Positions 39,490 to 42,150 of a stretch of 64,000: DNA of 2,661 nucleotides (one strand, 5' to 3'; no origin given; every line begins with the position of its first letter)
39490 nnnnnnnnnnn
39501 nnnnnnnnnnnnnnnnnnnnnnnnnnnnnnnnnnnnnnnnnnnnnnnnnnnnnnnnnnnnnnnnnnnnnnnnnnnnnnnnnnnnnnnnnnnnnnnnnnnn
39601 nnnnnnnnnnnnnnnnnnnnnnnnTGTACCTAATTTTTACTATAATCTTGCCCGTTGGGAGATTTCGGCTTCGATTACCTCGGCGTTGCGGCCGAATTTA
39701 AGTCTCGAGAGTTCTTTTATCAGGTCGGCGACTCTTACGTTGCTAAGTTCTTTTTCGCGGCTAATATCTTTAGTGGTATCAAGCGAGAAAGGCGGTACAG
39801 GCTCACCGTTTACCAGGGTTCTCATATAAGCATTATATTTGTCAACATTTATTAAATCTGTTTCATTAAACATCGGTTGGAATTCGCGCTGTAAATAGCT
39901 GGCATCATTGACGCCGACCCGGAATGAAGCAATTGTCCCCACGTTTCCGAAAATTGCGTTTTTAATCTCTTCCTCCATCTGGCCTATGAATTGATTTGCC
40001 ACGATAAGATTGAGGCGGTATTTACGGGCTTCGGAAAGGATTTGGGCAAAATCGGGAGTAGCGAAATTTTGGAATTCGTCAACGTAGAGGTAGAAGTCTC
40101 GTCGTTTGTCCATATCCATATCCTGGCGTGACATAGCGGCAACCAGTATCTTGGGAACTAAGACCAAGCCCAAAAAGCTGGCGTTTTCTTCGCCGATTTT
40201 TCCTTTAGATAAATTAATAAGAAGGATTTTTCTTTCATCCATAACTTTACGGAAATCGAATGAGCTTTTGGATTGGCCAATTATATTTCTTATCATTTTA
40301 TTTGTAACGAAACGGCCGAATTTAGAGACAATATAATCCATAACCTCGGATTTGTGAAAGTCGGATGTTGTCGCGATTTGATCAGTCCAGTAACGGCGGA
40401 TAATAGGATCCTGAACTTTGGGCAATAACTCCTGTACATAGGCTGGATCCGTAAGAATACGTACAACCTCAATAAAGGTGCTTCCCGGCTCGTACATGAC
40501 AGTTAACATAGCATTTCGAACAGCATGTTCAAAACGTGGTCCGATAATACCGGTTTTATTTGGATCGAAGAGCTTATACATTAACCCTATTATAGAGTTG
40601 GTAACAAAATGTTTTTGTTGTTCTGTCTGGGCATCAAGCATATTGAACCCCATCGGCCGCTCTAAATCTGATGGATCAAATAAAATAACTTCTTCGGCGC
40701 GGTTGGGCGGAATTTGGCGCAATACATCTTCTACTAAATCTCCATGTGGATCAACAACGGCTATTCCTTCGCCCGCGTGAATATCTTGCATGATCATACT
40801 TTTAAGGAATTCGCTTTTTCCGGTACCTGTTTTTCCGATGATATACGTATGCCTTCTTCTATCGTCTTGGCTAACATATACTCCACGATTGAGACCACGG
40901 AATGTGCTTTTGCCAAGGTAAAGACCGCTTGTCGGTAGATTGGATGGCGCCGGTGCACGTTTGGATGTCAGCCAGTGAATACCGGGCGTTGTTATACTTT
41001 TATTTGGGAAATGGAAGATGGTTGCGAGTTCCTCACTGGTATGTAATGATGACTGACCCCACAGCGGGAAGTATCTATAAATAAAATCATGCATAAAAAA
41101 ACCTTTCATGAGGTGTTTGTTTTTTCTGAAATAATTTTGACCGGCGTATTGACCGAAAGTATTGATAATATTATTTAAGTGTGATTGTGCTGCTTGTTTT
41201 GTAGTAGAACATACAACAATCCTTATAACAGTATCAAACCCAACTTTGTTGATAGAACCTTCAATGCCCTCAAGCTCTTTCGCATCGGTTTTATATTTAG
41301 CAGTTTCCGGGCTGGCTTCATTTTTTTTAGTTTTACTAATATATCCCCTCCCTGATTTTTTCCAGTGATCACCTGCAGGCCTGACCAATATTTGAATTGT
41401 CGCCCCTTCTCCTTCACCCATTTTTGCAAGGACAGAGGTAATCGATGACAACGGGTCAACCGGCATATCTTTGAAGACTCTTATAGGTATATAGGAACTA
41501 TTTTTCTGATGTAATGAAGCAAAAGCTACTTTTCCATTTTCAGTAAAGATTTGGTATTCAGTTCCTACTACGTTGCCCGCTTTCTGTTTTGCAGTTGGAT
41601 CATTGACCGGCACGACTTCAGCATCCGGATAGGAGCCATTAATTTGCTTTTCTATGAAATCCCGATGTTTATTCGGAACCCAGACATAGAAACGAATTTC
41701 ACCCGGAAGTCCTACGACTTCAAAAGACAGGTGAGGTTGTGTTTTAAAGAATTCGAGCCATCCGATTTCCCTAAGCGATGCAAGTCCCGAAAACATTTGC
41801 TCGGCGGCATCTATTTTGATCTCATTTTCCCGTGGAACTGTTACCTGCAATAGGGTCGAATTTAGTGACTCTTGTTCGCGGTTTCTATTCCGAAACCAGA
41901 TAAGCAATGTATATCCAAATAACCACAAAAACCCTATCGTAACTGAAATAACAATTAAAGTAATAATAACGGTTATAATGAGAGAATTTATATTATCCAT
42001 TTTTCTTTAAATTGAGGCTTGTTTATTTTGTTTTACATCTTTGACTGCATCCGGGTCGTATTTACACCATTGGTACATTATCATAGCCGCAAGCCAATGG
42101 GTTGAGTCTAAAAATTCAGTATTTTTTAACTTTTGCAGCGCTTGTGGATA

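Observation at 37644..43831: tRNA-Asn-proximal operon: coaBC, hypothetical, T4 coupling-protein-like ATPase, two Cys-rich paralogs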

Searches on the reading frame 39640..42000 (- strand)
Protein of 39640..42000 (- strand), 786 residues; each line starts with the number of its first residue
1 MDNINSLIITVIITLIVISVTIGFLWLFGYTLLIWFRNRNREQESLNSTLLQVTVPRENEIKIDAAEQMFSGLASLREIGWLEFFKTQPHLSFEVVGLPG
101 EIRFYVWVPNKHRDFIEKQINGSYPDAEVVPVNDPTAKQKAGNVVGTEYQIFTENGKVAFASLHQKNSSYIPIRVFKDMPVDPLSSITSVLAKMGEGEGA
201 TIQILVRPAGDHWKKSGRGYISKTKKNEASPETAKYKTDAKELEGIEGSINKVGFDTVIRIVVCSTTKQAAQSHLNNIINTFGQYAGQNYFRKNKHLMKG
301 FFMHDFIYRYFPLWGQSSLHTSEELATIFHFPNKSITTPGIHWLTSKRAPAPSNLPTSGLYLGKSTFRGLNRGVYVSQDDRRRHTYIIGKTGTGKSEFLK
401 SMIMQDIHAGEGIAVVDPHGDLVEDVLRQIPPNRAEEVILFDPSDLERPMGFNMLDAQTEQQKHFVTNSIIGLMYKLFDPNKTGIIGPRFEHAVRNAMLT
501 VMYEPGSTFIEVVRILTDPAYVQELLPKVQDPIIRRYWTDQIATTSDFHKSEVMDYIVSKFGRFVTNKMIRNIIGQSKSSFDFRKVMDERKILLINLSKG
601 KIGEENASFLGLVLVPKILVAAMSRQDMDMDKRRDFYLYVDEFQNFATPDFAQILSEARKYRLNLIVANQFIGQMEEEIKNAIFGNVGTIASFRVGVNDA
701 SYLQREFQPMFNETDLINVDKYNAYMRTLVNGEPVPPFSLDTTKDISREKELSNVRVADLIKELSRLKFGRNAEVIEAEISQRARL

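Call 4: search_protein_families(library=pfam, proteins=[window:39640-42000:-], max_evalue=0.01)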
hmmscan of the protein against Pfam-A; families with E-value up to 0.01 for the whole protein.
window:39640-42000:- (786 aa): 6 families
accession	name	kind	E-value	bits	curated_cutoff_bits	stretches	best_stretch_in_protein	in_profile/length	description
PF02534.20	T4SS-DNA_transf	-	7.4e-10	38.7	20.1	1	549-678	222-347/468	Type IV secretory system Conjugative DNA transfer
PF10412.15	TrwB_AAD_bind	-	1.8e-08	34.2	20.5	1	376-462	9-89/387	Type IV secretion-system coupling protein DNA-binding domain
PF01935.23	DUF87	-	1.1e-06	29.4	23.2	1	382-446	23-97/220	Helicase HerA, central domain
PF12696.13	TraG-D_C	-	7.8e-06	26.3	22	1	637-703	3-72/126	TraM recognition site of TraD and TraG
PF01580.24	FtsK_SpoIIIE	-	0.00031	20.7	24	1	375-404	32-61/221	FtsK/SpoIIIE family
PF13401.12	AAA_22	-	0.0058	17.4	27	0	381-429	4-53/130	AAA domain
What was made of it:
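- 39640..42000 (-): 'Type-1' DUF8128 + VirD4-like (T4CP-like) ATPase, 786 aa. Pfam T4SS-DNA_transf 38.7, TrwB_AAD_bind 34.2, DUF87 29.4 and TraG-D_C 26.3 bits, all above their gathering scores (call 4).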

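Call 5: search_protein_families(library=ncbifam, proteins=[window:39640-42000:-], max_evalue=0.01)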
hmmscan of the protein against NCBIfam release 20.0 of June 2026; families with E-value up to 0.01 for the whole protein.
window:39640-42000:- (786 aa): 12 families
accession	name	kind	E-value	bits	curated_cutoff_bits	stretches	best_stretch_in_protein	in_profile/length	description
NF045973.1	conju_CD1115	equivalog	1.4e-16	60.4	250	1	370-690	12-352/442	VirD4-like conjugal transfer protein, CD1115 family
TIGR03743.1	SXT_TraD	subfamily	1.5e-14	53.4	366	2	363-421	153-214/636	conjugative transfer system coupling protein TraD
TIGR03754.1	conj_TOL_TraD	equivalog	1.8e-09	36.7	647.55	1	371-430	169-226/643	type IV conjugative transfer system coupling protein TraD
NF041447.1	TrbC_conju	equivalog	5.4e-08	31.7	800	1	360-418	107-165/685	F-type conjugative transfer protein TrbC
TIGR00929.1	VirB4_CagE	subfamily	0.00011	20.6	643.1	0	384-405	439-460/792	VirB4 family type IV secretion/conjugal transfer ATPase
NF053655.1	CedD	equivalog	0.00035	19.4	600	0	373-425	212-264/527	DNA-translocating ATPase CedD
NF045975.1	VirB4_plasma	equivalog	0.001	16.8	590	1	385-419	518-552/894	Mbov_0397 family ICE element conjugal transfer ATPase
NF041017.1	DNA_import_CedB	equivalog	0.0013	17.5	700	1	353-424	247-318/590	DNA import protein CedB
TIGR02759.1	TraD_Ftype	equivalog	0.0015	17.4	521.35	0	381-425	175-219/566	type IV conjugative transfer system coupling protein TraD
TIGR02237.1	recomb_radB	equivalog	0.0063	16.4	172.4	0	385-447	15-80/210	DNA repair and recombination protein RadB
NF006486.0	PRK08903.1-6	equivalog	0.0073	15.9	307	0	374-418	28-72/222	DnaA regulatory inactivator Hda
NF040819.1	helicase_HerA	equivalog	0.0082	14.7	970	0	382-426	156-201/561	DNA double-strand break repair helicase HerA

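Call 6: find_homologous_proteins(query=window:39640-42000:-)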
Query window:39640-42000:- (786 aa): 6844 proteins with E <= 0.001 among 8000 candidates; the best 120 are listed.
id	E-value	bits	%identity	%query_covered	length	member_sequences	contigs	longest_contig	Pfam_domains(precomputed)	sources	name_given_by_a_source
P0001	0.0e+0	1786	100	100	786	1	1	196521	PF26449.1,PF10412.16,PF01935.24,PF02534.21,PF12696.14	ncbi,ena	-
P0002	0.0e+0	1502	82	100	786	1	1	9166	PF26449.1,PF10412.16,PF01935.24,PF02534.21,PF12696.14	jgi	jgi:hypothetical protein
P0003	0.0e+0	1498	82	100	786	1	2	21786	PF26449.1,PF10412.16,PF01935.24,PF02534.21,PF12696.14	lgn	-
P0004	0.0e+0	1480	81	100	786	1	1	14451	PF26449.1,PF10412.16,PF01935.24,PF02534.21,PF12696.14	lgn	-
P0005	0.0e+0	1476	81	100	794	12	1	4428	PF26449.1,PF10412.16,PF01935.24,PF02534.21,PF12696.14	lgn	-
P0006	0.0e+0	1472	80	100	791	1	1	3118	PF26449.1,PF10412.16,PF01935.24,PF02534.21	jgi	-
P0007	0.0e+0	1466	80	100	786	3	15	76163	PF26449.1,PF10412.16,PF01935.24,PF02534.21,PF12696.14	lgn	-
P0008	0.0e+0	1462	81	100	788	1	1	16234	PF26449.1,PF10412.16,PF01935.24,PF02534.21,PF12696.14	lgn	-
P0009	0.0e+0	1446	80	100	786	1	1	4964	PF26449.1,PF10412.16,PF01935.24,PF02534.21,PF01580.25,PF12696.14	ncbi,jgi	jgi:hypothetical protein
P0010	0.0e+0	1433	79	100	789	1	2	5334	PF26449.1,PF10412.16,PF01935.24,PF02534.21,PF01580.25,PF12696.14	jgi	jgi:hypothetical protein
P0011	0.0e+0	1410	81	96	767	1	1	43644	PF26449.1,PF10412.16,PF01935.24,PF02534.21,PF01580.25,PF12696.14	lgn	-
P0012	0.0e+0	1409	77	100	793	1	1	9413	PF26449.1,PF10412.16,PF01935.24,PF02534.21,PF12696.14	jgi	jgi:hypothetical protein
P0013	0.0e+0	1409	79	97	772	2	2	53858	PF26449.1,PF10412.16,PF01935.24,PF02534.21,PF12696.14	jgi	jgi:hypothetical protein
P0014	0.0e+0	1408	77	100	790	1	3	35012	PF26449.1,PF10412.16,PF01935.24,PF02534.21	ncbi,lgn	-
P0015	0.0e+0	1405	77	100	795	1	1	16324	PF26449.1,PF10412.16,PF01935.24,PF02534.21,PF12696.14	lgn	-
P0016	0.0e+0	1393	76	100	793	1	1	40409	PF26449.1,PF10412.16,PF02534.21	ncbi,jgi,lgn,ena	jgi:hypothetical protein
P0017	0.0e+0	1392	77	99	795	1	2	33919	PF26449.1,PF10412.16,PF01935.24,PF02534.21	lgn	-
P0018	0.0e+0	1377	77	97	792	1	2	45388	PF26449.1,PF10412.16,PF01935.24,PF02534.21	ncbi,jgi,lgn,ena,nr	ncbi:MAG TPA: type IV secretion system DNA-binding domain-containing protein [Methylomirabilota bact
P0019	0.0e+0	1377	75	100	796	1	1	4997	PF26449.1,PF10412.16,PF01935.24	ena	-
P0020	0.0e+0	1375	75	100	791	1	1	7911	PF26449.1,PF10412.16,PF01935.24,PF02534.21,PF12696.14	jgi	jgi:hypothetical protein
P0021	0.0e+0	1374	78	97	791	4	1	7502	PF26449.1,PF10412.16,PF01935.24,PF02534.21,PF12696.14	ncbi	-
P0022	0.0e+0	1370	76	100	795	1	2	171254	PF26449.1,PF10412.16,PF01935.24,PF02534.21,PF12696.14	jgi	jgi:hypothetical protein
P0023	0.0e+0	1370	77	99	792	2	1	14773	PF26449.1,PF10412.16,PF01935.24,PF02534.21,PF12696.14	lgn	-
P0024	0.0e+0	1368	76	99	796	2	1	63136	PF26449.1,PF10412.16,PF01935.24,PF02534.21,PF12696.14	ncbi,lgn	-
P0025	0.0e+0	1366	75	99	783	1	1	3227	PF26449.1,PF10412.16,PF01935.24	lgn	-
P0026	0.0e+0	1365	76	99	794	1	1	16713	PF26449.1,PF10412.16,PF01935.24,PF02534.21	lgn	-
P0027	0.0e+0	1364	76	100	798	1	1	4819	PF26449.1,PF10412.16,PF01935.24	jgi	jgi:hypothetical protein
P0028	0.0e+0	1363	75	100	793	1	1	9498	PF26449.1,PF10412.16,PF01935.24,PF02534.21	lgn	-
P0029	0.0e+0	1359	76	98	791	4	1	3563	PF26449.1,PF10412.16,PF01935.24,PF02534.21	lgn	-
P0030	0.0e+0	1353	75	99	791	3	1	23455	PF26449.1,PF10412.16,PF01935.24,PF02534.21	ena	-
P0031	0.0e+0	1353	73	100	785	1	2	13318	PF26449.1,PF10412.16,PF01935.24,PF12696.14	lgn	-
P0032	0.0e+0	1353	75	96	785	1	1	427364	PF26449.1,PF10412.16,PF01935.24,PF12696.14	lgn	-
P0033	0.0e+0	1352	74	100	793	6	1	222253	PF26449.1,PF10412.16,PF01935.24,PF02534.21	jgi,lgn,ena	-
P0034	0.0e+0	1350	75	96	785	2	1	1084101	PF26449.1,PF10412.16,PF01935.24,PF02534.21,PF12696.14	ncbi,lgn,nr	ncbi:MAG: hypothetical protein KatS3mg089_0038 [Patescibacteria group bacterium]|nr:MAG: hypothetica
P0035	0.0e+0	1350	75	99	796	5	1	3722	PF26449.1,PF10412.16,PF01935.24,PF02534.21,PF12696.14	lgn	-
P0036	0.0e+0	1350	75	100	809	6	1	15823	PF26449.1,PF10412.16,PF01935.24,PF02534.21,PF12696.14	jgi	-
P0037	0.0e+0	1349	77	96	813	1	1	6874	PF26449.1,PF10412.16,PF01935.24,PF02534.21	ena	-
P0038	0.0e+0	1349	75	96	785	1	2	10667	PF26449.1,PF10412.16,PF01935.24,PF12696.14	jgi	jgi:hypothetical protein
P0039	0.0e+0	1348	77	96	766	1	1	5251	PF26449.1,PF10412.16,PF01935.24,PF02534.21,PF12696.14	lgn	-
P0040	0.0e+0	1348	75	99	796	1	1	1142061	PF26449.1,PF10412.16,PF01935.24,PF02534.21,PF12696.14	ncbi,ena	-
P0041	0.0e+0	1348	75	99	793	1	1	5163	PF26449.1,PF10412.16,PF01935.24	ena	-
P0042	0.0e+0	1347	75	98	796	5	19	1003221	PF26449.1,PF10412.16,PF01935.24,PF02534.21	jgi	jgi:hypothetical protein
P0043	0.0e+0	1347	75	96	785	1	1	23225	PF26449.1,PF10412.16,PF01935.24,PF12696.14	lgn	-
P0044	0.0e+0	1346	73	100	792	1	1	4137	PF26449.1,PF10412.16,PF01935.24,PF02534.21,PF12696.14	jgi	jgi:hypothetical protein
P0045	0.0e+0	1346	73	99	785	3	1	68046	PF26449.1,PF10412.16,PF01935.24,PF12696.14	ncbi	-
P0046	0.0e+0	1346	74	99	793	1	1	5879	PF26449.1,PF10412.16,PF01935.24,PF02534.21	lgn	-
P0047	0.0e+0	1345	75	99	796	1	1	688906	PF26449.1,PF10412.16,PF01935.24,PF02534.21,PF12696.14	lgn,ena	-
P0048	0.0e+0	1344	73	100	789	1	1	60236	PF26449.1,PF10412.16,PF01935.24,PF02534.21,PF12696.14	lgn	-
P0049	0.0e+0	1343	75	100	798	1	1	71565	PF26449.1,PF10412.16,PF01935.24,PF02534.21,PF12696.14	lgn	-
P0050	0.0e+0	1342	73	99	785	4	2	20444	PF26449.1,PF10412.16,PF01935.24,PF12696.14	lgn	-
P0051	0.0e+0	1342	74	100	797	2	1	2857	PF26449.1,PF10412.16,PF01935.24,PF02534.21,PF12696.14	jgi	jgi:hypothetical protein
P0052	0.0e+0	1342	75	100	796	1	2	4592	PF26449.1,PF10412.16,PF01935.24,PF02534.21,PF12696.14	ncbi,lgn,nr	ncbi:MAG TPA: type IV secretion system DNA-binding domain-containing protein [Candidatus Saccharimon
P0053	0.0e+0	1340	75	100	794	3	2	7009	PF26449.1,PF10412.16,PF01935.24,PF02534.21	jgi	jgi:hypothetical protein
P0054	0.0e+0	1340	73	100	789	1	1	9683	PF26449.1,PF10412.16,PF01935.24,PF02534.21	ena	-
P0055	0.0e+0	1339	74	100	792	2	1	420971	PF26449.1,PF10412.16,PF01935.24,PF02534.21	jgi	jgi:hypothetical protein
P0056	0.0e+0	1339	74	99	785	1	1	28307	PF26449.1,PF10412.16,PF01935.24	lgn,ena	-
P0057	0.0e+0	1338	75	96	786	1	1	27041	PF26449.1,PF10412.16,PF01935.24,PF02534.21,PF12696.14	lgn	-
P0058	0.0e+0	1338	75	96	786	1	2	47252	PF26449.1,PF10412.16,PF01935.24,PF02534.21,PF12696.14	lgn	-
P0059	0.0e+0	1336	73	100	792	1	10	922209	PF26449.1,PF10412.16,PF01935.24,PF02534.21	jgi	jgi:hypothetical protein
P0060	0.0e+0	1334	74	98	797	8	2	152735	PF26449.1,PF10412.16,PF01935.24,PF02534.21,PF12696.14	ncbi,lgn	-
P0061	0.0e+0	1334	73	100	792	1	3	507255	PF26449.1,PF10412.16,PF01935.24,PF02534.21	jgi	jgi:hypothetical protein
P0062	0.0e+0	1334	73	100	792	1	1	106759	PF26449.1,PF10412.16,PF01935.24,PF02534.21,PF12696.14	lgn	-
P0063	0.0e+0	1333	73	99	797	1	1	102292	PF26449.1,PF10412.16,PF01935.24,PF02534.21,PF12696.14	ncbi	-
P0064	0.0e+0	1333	74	97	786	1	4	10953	PF26449.1,PF10412.16,PF01935.24,PF02534.21,PF25199.2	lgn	-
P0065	0.0e+0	1332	73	100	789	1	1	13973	PF26449.1,PF10412.16,PF01935.24,PF02534.21,PF12696.14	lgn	-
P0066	0.0e+0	1332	72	100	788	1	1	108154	PF26449.1,PF10412.16,PF01935.24,PF02534.21,PF12696.14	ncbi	-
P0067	0.0e+0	1330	72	100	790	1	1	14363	PF26449.1,PF10412.16,PF01935.24,PF02534.21,PF12696.14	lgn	-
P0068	0.0e+0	1330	76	96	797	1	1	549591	PF26449.1,PF10412.16,PF01935.24,PF12696.14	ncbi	-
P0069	0.0e+0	1330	72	100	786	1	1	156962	PF26449.1,PF10412.16,PF01935.24,PF25199.2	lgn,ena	-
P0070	0.0e+0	1330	75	98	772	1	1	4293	PF26449.1,PF10412.16,PF01935.24,PF02534.21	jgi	jgi:hypothetical protein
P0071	0.0e+0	1329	74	100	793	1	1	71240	PF26449.1,PF10412.16,PF01935.24,PF02534.21,PF12696.14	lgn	-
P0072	0.0e+0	1329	73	100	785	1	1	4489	PF26449.1,PF10412.16,PF01935.24,PF12696.14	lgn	-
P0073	0.0e+0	1329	72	100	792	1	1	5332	PF26449.1,PF10412.16,PF01935.24,PF02534.21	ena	-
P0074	0.0e+0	1329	74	99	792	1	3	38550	PF26449.1,PF10412.16,PF01935.24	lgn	-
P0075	0.0e+0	1328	73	99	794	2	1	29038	PF26449.1,PF10412.16,PF01935.24,PF02534.21,PF12696.14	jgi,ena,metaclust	metaclust:\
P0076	0.0e+0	1328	75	96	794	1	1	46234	PF26449.1,PF10412.16,PF01935.24,PF02534.21,PF12696.14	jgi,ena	jgi:hypothetical protein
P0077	0.0e+0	1327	72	100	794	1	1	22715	PF26449.1,PF10412.16,PF01935.24,PF02534.21,PF12696.14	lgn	-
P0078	0.0e+0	1327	73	100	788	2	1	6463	PF26449.1,PF10412.16,PF02534.21,PF12696.14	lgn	-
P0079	0.0e+0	1327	74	99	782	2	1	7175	PF26449.1,PF10412.16,PF01935.24,PF12696.14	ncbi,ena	-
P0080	0.0e+0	1326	72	100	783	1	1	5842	PF26449.1,PF10412.16,PF12696.14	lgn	-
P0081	0.0e+0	1325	72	100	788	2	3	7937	PF26449.1,PF10412.16,PF01935.24,PF12696.14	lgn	-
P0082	0.0e+0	1324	74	96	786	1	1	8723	PF26449.1,PF10412.16,PF01935.24,PF12696.14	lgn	-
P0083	0.0e+0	1323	72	99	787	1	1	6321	PF26449.1,PF10412.16,PF01935.24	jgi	jgi:hypothetical protein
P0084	0.0e+0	1323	73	99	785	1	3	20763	PF26449.1,PF10412.16,PF01935.24,PF12696.14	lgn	-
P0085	0.0e+0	1323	73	100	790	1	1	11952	PF26449.1,PF10412.16,PF01935.24,PF02534.21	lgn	-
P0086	0.0e+0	1322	74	97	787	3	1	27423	PF26449.1,PF10412.16,PF01935.24,PF12696.14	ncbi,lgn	-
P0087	0.0e+0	1322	72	100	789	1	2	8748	PF26449.1,PF10412.16,PF01935.24,PF02534.21,PF12696.14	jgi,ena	-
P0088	0.0e+0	1322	72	100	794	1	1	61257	PF26449.1,PF10412.16,PF01935.24,PF02534.21,PF12696.14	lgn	-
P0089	0.0e+0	1322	73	96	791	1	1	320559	PF26449.1,PF10412.16,PF01935.24,PF02534.21,PF12696.14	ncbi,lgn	-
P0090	0.0e+0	1321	71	100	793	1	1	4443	PF26449.1,PF10412.16,PF01935.24,PF02534.21,PF12696.14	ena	-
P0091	0.0e+0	1321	73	97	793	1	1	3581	PF26449.1,PF10412.16,PF01935.24,PF02534.21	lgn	-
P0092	0.0e+0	1321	71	100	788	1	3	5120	PF26449.1,PF10412.16,PF01935.24,PF12696.14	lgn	-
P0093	0.0e+0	1321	72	100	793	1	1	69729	PF26449.1,PF10412.16,PF01935.24,PF02534.21,PF01580.25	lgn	-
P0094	0.0e+0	1321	72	99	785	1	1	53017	PF26449.1,PF10412.16,PF01935.24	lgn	-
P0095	0.0e+0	1320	72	100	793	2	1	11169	PF26449.1,PF10412.16,PF01935.24,PF02534.21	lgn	-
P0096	0.0e+0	1320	74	97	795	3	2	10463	PF26449.1,PF10412.16,PF01935.24,PF02534.21,PF12696.14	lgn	-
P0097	0.0e+0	1320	72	99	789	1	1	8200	PF26449.1,PF10412.16,PF01935.24,PF02534.21,PF12696.14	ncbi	-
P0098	0.0e+0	1320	74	99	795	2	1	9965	PF26449.1,PF10412.16,PF01935.24,PF02534.21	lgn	-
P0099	0.0e+0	1320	73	97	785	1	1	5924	PF26449.1,PF10412.16,PF01935.24,PF25199.2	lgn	-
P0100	0.0e+0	1319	72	100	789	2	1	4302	PF26449.1,PF10412.16,PF01935.24,PF02534.21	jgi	jgi:hypothetical protein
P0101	0.0e+0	1318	72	100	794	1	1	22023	PF26449.1,PF10412.16,PF01935.24,PF02534.21,PF12696.14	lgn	-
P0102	0.0e+0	1318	73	100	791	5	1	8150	PF26449.1,PF10412.16,PF01935.24,PF12696.14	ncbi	-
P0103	0.0e+0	1318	72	100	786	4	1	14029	PF26449.1,PF10412.16,PF01935.24,PF02534.21,PF12696.14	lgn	-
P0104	0.0e+0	1318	71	100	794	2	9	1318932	PF26449.1,PF10412.16,PF01935.24,PF02534.21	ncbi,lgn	-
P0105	0.0e+0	1317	72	100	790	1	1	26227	PF26449.1,PF10412.16,PF01935.24,PF02534.21,PF12696.14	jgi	jgi:hypothetical protein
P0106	0.0e+0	1317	72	99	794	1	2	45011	PF26449.1,PF10412.16,PF01935.24,PF02534.21,PF12696.14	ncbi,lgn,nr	ncbi:MAG: type IV secretion system DNA-binding domain-containing protein [Candidatus Levybacteria ba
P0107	0.0e+0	1317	71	100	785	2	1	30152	PF26449.1,PF10412.16,PF01935.24,PF12696.14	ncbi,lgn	-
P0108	0.0e+0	1316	71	100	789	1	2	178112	PF26449.1,PF10412.16,PF01935.24,PF02534.21,PF12696.14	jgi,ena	-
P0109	0.0e+0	1316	72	99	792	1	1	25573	PF26449.1,PF10412.16,PF01935.24,PF02534.21,PF12696.14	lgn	-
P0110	0.0e+0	1315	74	96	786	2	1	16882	PF26449.1,PF10412.16,PF01935.24,PF02534.21,PF12696.14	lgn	-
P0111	0.0e+0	1315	75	96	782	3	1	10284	PF26449.1,PF10412.16,PF01935.24,PF02534.21,PF12696.14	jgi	jgi:hypothetical protein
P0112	0.0e+0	1315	73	97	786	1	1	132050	PF26449.1,PF10412.16,PF01935.24,PF02534.21,PF12696.14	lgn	-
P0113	0.0e+0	1315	72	100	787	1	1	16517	PF26449.1,PF10412.16,PF01935.24,PF02534.21,PF12696.14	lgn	-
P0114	0.0e+0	1314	73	97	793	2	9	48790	PF26449.1,PF10412.16,PF01935.24,PF02534.21,PF12696.14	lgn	-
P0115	0.0e+0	1314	71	100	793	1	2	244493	PF26449.1,PF10412.16,PF01935.24,PF02534.21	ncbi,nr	ncbi:MAG TPA: type IV secretion system DNA-binding domain-containing protein [Candidatus Saccharimon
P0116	0.0e+0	1314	71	100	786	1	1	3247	PF26449.1,PF10412.16,PF01935.24,PF02534.21,PF12696.14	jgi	jgi:hypothetical protein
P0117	0.0e+0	1314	72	100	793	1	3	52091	PF26449.1,PF10412.16,PF01935.24,PF02534.21,PF12696.14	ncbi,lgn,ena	-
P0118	0.0e+0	1313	74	96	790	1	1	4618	PF26449.1,PF10412.16,PF01935.24,PF02534.21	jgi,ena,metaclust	metaclust:\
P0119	0.0e+0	1312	71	100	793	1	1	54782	PF26449.1,PF10412.16,PF01935.24,PF02534.21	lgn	-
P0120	0.0e+0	1311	73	96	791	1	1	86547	PF26449.1,PF10412.16,PF01935.24,PF02534.21,PF12696.14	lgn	-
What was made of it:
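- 39640..42000 (-): More than 6,800 homologues, with the top 120 at 71-82% identity over the full length (call 6).
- Core gene, not mobile: there are more than 6,800 homologues, the top 120 at 71-82% identity (call 6).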

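Call 7: search_protein_families(library=phrogs, proteins=[window:39640-42000:-], max_evalue=0.01)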
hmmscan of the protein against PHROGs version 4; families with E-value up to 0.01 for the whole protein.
window:39640-42000:- (786 aa): 3 families
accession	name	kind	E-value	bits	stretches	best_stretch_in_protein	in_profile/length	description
phrog_5156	-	unknown function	6.3e-85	286.8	2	251-783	273-807/824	-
phrog_7035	-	unknown function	2.2e-12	47.2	2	354-422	183-253/969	-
phrog_2666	-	head and packaging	6.5e-08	32.7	1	381-425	320-364/555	terminase large subunit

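Call 8: search_protein_families(library=padloc, proteins=[window:39640-42000:-], max_evalue=0.01)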
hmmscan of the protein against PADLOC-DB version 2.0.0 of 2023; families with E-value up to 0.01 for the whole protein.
window:39640-42000:- (786 aa): 7 families
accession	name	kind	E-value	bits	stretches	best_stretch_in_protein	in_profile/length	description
PDLC04140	mad8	-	9.2e-15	52.9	1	380-682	25-244/314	mads_8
PDLC02684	DndH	-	1.1e-06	24.5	1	381-408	1362-1393/1715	DndH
PDLC04103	HerA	-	2.3e-06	24.2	1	383-421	173-211/579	-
PDLC04105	HerA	-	1.6e-05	21.7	1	382-421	166-206/576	-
PDLC02685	DndH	-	9.1e-05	18.3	0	383-406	1335-1358/1678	DndH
PDLC01055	HerA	-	0.0011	15.8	1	373-416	148-191/532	Type III coevolved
PDLC04106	HerA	-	0.0012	15.5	0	645-710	535-596/667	-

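Call 10: find_encoding_contigs(protein=P0001, flank=10000, max_places=3)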
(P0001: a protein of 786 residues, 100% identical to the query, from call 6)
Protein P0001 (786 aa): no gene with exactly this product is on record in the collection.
